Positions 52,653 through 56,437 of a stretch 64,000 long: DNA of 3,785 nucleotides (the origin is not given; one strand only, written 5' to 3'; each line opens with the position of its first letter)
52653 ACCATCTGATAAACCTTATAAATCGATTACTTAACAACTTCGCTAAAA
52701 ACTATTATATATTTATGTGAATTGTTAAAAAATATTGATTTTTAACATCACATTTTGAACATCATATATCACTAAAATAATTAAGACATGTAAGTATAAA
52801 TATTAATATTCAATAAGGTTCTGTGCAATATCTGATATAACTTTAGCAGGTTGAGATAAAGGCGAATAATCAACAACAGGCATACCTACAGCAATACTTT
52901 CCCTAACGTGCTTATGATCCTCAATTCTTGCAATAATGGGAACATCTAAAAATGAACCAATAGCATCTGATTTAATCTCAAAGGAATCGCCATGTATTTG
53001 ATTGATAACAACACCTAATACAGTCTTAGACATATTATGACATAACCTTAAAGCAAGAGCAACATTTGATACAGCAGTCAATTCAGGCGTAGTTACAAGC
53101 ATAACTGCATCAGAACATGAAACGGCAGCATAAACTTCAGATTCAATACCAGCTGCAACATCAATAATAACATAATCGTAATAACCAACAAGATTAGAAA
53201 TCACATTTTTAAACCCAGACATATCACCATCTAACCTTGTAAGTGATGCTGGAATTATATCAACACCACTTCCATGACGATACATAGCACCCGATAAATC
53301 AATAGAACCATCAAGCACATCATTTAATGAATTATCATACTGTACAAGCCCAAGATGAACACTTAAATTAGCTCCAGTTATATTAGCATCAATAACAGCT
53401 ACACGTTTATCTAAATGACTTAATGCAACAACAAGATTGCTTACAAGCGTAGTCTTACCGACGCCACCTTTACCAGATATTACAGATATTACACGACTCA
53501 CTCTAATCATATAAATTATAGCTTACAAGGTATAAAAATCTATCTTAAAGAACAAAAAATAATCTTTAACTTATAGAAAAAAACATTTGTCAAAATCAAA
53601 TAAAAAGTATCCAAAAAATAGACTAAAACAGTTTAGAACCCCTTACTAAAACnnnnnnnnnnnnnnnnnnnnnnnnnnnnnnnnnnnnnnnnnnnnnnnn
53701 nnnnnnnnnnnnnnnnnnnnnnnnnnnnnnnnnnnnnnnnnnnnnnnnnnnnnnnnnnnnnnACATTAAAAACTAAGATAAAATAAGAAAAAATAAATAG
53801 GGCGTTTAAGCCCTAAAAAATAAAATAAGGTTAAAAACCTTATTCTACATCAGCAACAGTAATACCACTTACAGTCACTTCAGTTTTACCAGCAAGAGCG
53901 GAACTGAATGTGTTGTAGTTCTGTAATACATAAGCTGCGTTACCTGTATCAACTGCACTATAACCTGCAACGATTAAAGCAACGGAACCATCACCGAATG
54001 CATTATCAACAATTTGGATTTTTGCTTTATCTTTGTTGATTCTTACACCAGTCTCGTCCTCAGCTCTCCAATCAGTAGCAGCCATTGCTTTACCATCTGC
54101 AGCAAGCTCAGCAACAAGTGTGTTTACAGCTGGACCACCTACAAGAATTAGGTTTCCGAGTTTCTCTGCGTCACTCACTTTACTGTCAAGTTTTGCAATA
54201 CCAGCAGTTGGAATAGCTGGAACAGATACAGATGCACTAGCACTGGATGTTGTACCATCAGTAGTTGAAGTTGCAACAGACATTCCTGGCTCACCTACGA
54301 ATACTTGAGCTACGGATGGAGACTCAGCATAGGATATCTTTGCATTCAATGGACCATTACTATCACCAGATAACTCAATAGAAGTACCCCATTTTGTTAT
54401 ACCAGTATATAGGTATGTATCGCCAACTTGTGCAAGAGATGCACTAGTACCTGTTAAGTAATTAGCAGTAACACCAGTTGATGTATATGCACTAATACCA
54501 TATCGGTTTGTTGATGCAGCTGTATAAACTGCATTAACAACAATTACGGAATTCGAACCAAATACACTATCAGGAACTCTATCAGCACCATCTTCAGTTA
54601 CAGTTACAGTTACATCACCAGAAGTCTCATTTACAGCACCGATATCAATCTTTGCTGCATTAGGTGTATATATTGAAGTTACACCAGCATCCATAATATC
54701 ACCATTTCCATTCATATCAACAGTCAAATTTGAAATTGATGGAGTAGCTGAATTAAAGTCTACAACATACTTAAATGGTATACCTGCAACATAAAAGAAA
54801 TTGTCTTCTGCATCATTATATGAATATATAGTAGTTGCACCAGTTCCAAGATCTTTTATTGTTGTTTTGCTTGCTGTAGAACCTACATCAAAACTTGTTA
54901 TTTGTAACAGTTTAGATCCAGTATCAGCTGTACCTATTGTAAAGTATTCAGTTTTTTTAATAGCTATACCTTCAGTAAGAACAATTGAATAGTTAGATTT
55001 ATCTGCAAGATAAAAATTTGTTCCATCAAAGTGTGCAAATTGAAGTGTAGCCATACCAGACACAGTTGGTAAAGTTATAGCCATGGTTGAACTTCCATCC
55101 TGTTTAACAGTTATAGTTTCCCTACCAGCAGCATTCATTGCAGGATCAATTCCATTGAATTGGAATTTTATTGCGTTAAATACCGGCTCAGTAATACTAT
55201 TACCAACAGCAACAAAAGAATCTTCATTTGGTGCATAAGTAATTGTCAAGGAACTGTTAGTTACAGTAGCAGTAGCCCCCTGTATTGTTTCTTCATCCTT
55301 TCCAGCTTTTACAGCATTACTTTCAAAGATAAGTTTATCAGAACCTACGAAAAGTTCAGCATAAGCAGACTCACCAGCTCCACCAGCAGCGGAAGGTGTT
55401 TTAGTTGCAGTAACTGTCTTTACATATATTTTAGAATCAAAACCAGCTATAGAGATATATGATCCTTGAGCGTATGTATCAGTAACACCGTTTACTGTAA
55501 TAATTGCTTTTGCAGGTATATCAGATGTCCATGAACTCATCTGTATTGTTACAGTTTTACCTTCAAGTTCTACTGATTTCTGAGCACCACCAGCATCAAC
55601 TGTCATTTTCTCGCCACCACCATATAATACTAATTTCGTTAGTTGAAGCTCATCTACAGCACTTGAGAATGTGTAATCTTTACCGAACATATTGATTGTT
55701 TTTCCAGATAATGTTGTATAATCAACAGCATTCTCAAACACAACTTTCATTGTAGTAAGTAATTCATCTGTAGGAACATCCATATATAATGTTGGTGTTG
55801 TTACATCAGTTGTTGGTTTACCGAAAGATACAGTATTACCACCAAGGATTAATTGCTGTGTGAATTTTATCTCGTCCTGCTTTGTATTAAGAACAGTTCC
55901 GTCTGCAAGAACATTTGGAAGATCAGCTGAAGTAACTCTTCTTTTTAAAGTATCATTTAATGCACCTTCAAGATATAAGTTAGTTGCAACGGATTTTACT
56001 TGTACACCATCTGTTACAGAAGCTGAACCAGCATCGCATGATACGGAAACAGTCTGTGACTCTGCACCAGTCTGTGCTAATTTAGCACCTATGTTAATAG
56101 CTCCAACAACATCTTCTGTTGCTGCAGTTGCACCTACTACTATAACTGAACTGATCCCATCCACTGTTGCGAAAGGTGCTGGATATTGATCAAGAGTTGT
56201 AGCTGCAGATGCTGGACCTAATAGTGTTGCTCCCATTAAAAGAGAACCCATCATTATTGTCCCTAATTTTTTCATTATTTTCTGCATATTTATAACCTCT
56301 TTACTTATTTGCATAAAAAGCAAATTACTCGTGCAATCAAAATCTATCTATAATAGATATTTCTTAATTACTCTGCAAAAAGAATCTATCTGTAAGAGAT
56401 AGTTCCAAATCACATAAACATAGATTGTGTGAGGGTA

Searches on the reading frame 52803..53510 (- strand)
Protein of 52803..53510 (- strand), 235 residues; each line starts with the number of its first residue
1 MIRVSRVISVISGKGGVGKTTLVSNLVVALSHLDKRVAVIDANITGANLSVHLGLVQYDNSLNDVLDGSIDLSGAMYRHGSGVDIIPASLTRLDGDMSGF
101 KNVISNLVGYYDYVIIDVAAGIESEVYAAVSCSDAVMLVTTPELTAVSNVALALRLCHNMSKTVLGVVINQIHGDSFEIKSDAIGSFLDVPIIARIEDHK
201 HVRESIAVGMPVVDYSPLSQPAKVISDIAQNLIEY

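Call 6: search_protein_families(library=pfam, proteins=[window:52803-53510:-], max_evalue=0.01)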
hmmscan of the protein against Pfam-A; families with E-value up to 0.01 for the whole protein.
window:52803-53510:- (235 aa): 13 families
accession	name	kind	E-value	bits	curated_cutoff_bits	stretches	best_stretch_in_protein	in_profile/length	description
PF10609.15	ParA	-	4e-20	72.7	27.1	2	4-58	2-56/246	NUBPL iron-transfer P-loop NTPase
PF13614.12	AAA_31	-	5.2e-18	66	27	1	6-162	2-169/177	AAA domain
PF01656.29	CbiA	-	6.1e-18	65.4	25.4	1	8-212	1-125/125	CobQ/CobB/MinD/ParA nucleotide binding domain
PF06564.18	CBP_BcsQ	-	9.2e-10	38.9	21.3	1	14-230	10-231/234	Cellulose biosynthesis protein BcsQ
PF13500.12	AAA_26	-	8.9e-08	32.7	27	1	135-202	130-194/198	AAA domain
PF00142.24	Fer4_NifH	-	5.8e-07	29.7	25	1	10-41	4-35/271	4Fe-4S iron sulfur cluster binding proteins, NifH/frxC family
PF09140.17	MipZ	-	2.7e-06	27.4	20.7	1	7-136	2-125/262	ATPase MipZ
PF02374.21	ArsA_ATPase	-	4.5e-05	23.3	24.3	1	10-40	5-35/305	Anion-transporting ATPase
PF07015.17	VirC1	-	5.6e-05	23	24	0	7-43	3-39/231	VirC1 protein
PF02492.25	cobW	-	0.0033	17.4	20.7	1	8-44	2-37/180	CobW/HypB/UreG, nucleotide-binding domain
PF20720.3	nSTAND3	-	0.0053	16.9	27.2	1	10-43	21-53/155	Novel STAND NTPase 3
PF03205.20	MobB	-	0.0063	16.9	26.6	0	10-42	3-35/133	Molybdopterin guanine dinucleotide synthesis protein B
PF13481.12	AAA_25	-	0.0078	16.3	27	0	8-35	35-61/195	AAA domain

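Call 72: search_protein_families(library=ncbifam, proteins=[window:52803-53510:-], max_evalue=0.001)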
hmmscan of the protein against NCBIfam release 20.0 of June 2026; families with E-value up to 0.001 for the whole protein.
window:52803-53510:- (235 aa): 30 families (the best 25 are shown)
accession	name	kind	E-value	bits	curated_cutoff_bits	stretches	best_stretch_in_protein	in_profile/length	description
TIGR01969.1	minD_arch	subfamily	2.5e-56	190.7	201.75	1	6-233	1-231/251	cell division ATPase MinD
TIGR01968.1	minD_bact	equivalog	1.5e-32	113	212.9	1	6-232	2-236/261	septum site-determining protein MinD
NF041136.1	MrpORP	equivalog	4.3e-19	69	450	2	3-59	3-59/365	iron-sulfur cluster carrier protein MrpORP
TIGR03371.1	cellulose_yhjQ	equivalog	3.3e-17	62.8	157.85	1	7-230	3-239/246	cellulose biosynthesis protein BcsQ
NF041546.1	ParA_partition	equivalog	5.8e-16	58.7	180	2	7-43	1-37/203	ParA family partition ATPase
NF008079.0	PRK10818.1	equivalog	4.9e-15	55.6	508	1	5-151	2-154/270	septum site-determining protein MinD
TIGR01007.1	eps_fam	subfamily_domain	1.2e-13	51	108.05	1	6-175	18-193/204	polysaccharide biosynthesis tyrosine autokinase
TIGR03815.1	CpaE_hom_Actino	equivalog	7.9e-12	44.9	154.45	1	5-210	111-319/340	septum site-determining protein Ssd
NF041283.1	PrgP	equivalog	7.1e-09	35.4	400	1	5-140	2-153/297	ParA superfamily DNA segregation protein PrgP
NF047398.1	AAA_KGGVGR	domain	7.2e-09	36.2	90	1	6-43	3-40/190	KGGVGR-motif variant AAA ATPase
NF008669.0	PRK11670.1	equivalog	8.5e-09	34.8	348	1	4-226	106-343/369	iron-sulfur cluster carrier protein ApbC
TIGR03018.1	pepcterm_TyrKin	hypoth_equivalog_domain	1.8e-08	34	230.65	1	5-170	35-207/207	XrtA-associated tyrosine autokinase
NF033200.1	F430_CfbC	exception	3.2e-08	33.2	402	0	11-41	5-35/260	Ni-sirohydrochlorin a,c-diamide reductive cyclase ATP-dependent reductase subunit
TIGR01287.1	nifH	equivalog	6.3e-08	32.3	394.35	1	11-41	5-35/275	nitrogenase iron protein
NF009701.0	PRK13230.1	subfamily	9.2e-08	31.4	350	1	11-43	6-38/291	nitrogenase reductase-like protein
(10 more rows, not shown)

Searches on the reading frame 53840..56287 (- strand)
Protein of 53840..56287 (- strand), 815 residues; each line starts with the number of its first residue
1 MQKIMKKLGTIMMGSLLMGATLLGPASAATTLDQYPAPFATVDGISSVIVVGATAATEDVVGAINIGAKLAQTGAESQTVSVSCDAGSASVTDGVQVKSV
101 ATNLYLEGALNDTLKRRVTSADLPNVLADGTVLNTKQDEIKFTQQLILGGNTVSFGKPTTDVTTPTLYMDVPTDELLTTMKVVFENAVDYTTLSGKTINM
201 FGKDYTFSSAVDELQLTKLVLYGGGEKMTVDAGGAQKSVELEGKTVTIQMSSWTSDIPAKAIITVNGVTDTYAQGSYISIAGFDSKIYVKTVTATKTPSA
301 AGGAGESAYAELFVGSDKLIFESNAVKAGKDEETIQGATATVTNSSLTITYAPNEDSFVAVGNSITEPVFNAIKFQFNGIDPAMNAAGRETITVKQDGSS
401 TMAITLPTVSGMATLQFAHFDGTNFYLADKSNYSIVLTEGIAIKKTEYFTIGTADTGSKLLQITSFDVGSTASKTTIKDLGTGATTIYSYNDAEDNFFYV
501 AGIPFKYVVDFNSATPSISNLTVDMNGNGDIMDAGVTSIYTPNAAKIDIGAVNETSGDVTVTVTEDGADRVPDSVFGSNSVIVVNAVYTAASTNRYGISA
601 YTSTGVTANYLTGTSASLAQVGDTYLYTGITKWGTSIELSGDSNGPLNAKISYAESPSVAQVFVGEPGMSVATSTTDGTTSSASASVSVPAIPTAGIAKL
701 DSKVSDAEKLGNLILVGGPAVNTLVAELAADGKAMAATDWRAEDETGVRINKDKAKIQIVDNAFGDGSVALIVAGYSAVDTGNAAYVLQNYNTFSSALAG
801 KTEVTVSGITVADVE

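Call 6: search_protein_families(library=pfam, proteins=[window:53840-56287:-], max_evalue=0.01)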
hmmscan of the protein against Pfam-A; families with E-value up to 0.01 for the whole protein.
window:53840-56287:- (815 aa): 1 family
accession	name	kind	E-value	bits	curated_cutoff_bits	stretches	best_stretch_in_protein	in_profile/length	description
PF05124.17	S_layer_C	-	1.7e-22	80.3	23.9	1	33-790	3-175/177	S-layer like family, outer domain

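Call 9: find_homologous_proteins(query=window:53840-56287:-, max_evalue=0.00001)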
Query window:53840-56287:- (815 aa): 16 proteins with E <= 0.00001 among 8000 candidates.
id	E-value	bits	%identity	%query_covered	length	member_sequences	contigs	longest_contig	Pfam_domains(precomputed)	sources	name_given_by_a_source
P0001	0.0e+0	1712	100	100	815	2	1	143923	PF05124.18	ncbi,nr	ncbi:MAG: S-layer protein [DPANN group archaeon]|nr:S-layer protein [DPANN group archaeon]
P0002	0.0e+0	1148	68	100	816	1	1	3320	PF05124.18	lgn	-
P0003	0.0e+0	1133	69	100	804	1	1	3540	PF05124.18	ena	-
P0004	4.8e-197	675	49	97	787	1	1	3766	PF05124.18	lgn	-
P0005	2.6e-137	477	39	99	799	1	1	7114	PF05124.18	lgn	-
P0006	3.3e-88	315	35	100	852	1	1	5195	PF05124.18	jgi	-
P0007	1.9e-82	296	33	99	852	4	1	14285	PF05124.18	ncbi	-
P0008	4.2e-82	295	29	61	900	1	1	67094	PF05124.18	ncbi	-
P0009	3.3e-79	285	42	19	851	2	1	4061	PF05124.18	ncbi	-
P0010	3.6e-75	272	32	98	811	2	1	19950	PF05124.18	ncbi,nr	ncbi:MAG: S-layer protein [archaeon]|nr:S-layer protein [archaeon]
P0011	1.0e-73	267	39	22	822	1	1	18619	PF05124.18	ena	-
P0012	4.3e-46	176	32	59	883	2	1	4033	PF05124.18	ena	-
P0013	1.9e-39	154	27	99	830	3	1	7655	PF05124.18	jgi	-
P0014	1.5e-22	98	27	57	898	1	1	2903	PF05124.18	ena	-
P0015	1.6e-12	65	25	96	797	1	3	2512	PF05124.18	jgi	jgi:hypothetical protein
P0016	1.5e-10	58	44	14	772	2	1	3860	PF05124.18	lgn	-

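Call 11: find_encoding_contigs(protein=P0002, flank=10000, max_places=3)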
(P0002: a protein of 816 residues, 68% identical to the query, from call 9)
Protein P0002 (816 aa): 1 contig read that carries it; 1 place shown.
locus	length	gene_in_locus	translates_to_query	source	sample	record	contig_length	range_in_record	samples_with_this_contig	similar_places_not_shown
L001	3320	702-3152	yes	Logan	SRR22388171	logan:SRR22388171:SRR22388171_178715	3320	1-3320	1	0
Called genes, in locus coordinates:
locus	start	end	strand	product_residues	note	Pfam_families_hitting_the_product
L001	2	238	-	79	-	?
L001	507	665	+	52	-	-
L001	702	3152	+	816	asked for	PF05124:S_layer_C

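Call 12: find_encoding_contigs(protein=P0003, flank=10000, max_places=3)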
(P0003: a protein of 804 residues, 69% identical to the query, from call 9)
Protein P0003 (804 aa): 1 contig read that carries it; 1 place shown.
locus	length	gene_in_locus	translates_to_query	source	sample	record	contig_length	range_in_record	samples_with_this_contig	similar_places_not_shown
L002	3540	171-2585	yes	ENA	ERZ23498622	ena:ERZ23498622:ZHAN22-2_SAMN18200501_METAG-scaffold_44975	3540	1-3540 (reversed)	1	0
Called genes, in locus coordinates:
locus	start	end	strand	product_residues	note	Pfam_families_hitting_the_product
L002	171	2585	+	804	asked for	PF05124:S_layer_C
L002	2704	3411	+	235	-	PF00142:Fer4_NifH (weak), PF01656:CbiA, PF02374:ArsA_ATPase (weak), PF06564:CBP_BcsQ (faint), PF10609:ParA, PF13500:AAA_26 (weak), PF13614:AAA_31, PF10609:ParA (weak), +1 more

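Call 13: find_encoding_contigs(protein=P0004, flank=10000, max_places=3)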
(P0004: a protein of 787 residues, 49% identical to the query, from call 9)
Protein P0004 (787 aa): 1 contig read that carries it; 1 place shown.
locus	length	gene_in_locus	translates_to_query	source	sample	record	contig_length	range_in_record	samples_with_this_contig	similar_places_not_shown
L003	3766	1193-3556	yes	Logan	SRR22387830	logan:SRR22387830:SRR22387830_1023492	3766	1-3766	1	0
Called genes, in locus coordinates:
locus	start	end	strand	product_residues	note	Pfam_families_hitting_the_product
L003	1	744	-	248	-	?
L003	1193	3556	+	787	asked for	PF05124:S_layer_C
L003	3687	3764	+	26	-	?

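Call 14: find_encoding_contigs(protein=P0005, flank=10000, max_places=3)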
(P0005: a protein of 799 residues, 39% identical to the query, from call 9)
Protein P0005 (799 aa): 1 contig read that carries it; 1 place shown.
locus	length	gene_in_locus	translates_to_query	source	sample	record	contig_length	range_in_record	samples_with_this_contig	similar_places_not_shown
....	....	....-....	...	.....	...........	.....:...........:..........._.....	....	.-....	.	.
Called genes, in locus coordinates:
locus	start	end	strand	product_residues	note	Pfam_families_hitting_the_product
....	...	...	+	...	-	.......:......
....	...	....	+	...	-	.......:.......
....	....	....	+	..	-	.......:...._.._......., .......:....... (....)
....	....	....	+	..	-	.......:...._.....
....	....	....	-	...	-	-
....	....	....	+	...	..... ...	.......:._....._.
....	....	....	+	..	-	-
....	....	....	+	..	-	-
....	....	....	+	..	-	-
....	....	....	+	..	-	-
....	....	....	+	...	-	-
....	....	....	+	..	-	?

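Call 26: find_related_loci(query=A1, collection=genome_contigs, flank=4000)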
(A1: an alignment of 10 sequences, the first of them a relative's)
Query A1 (815 aa) in genome_contigs; peptide patterns used: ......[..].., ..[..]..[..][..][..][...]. (x = any residue, [..] = any of these).
231 stretches matched a pattern; 130 encode a relative of the query (tblastn E <= 1e-3); the best 80 are kept; 79 distinct loci.
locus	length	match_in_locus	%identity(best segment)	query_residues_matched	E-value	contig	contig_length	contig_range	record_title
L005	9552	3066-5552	33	1-810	2e-90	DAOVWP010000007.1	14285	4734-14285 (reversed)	MAG TPA_asm: Candidatus Nanohaloarchaea archaeon isolate CSMAG_1734 CSMAG_1734_k141_2115365_length_14285_cov_18.8792, wh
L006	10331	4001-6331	33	1-788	7e-85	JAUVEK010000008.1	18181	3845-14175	MAG: Candidatus Nanohalarchaeota archaeon isolate CSMAG_321 CSMAG_321_k141_550241_length_18181_cov_20.2283, whole genome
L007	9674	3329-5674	33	1-788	6e-74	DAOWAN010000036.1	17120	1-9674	MAG TPA_asm: Candidatus Nanohalarchaeota archaeon isolate CSMAG_1836 CSMAG_1836_k141_3229033_length_17120_cov_17.0079, w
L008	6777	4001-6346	32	1-788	3e-73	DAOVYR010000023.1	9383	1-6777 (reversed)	MAG TPA_asm: Candidatus Nanohalarchaeota archaeon isolate CSMAG_1788 CSMAG_1788_k141_2959347_length_9383_cov_29.1237, wh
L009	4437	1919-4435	31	3-742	7e-53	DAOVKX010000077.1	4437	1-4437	MAG TPA_asm: Candidatus Nanohaloarchaea archaeon isolate CSMAG_1430 CSMAG_1430_k141_244845_length_4437_cov_9.0000, whole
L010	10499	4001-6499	33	29-806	6e-51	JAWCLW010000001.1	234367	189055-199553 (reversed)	MAG: Candidatus Aenigmatarchaeota archaeon isolate JZ-2_201705_bins_247 JZ-2_201705_bins_247_scaffold_1, whole genome sh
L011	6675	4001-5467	32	1-493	6e-49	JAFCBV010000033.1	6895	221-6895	MAG: Candidatus Nanohalarchaeota archaeon isolate AB_03_Bin_104 AB_03_Bin_104_scaffold_17670, whole genome shotgun seque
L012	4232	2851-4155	38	1-417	5e-48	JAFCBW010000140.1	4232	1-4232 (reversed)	MAG: Candidatus Nanohalarchaeota archaeon isolate AB_03_Bin_175 AB_03_Bin_175_scaffold_83093, whole genome shotgun seque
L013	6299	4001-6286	30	1-743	2e-47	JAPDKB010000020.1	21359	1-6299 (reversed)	MAG: archaeon isolate S5B5_HD70 c_000000000699, whole genome shotgun sequence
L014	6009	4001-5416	30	3-485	5e-46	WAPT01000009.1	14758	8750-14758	MAG: Nanobdellati archaeon isolate S144_79_esom k151_242930, whole genome shotgun sequence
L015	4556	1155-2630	30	6-485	4e-46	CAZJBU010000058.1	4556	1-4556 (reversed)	MAG TPA_asm: uncultured archaeon isolate SRP141559_co1_39 genome assembly, contig: NODE_12269_length_4556_cov_7.468340,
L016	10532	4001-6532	30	3-808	8e-46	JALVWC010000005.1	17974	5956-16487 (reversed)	MAG: Nanobdellati archaeon isolate M10_metabat1_scaf2bin.076 M10_NODE_1345_length_17974_cov_2.557124, whole genome shotg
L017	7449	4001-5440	32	1-483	7e-46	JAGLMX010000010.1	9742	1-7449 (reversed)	MAG: Candidatus Aenigmatarchaeota archaeon isolate RS_6_10 ROV157_6.bin.10.fa_10, whole genome shotgun sequence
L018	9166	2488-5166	27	3-806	7e-41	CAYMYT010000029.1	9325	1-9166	MAG TPA_asm: uncultured archaeon isolate SRP124282_co5_38 genome assembly, contig: NODE_953_length_9325_cov_17.727292, w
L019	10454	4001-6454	26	3-811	3e-40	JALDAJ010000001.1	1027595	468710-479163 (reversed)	MAG: Candidatus Nanohalarchaeota archaeon isolate NHA25 k141_89014_length_1027595_cov_20.6981, whole genome shotgun sequ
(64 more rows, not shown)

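Call 53: find_encoding_contigs(protein=P0001, flank=10000, max_places=3)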
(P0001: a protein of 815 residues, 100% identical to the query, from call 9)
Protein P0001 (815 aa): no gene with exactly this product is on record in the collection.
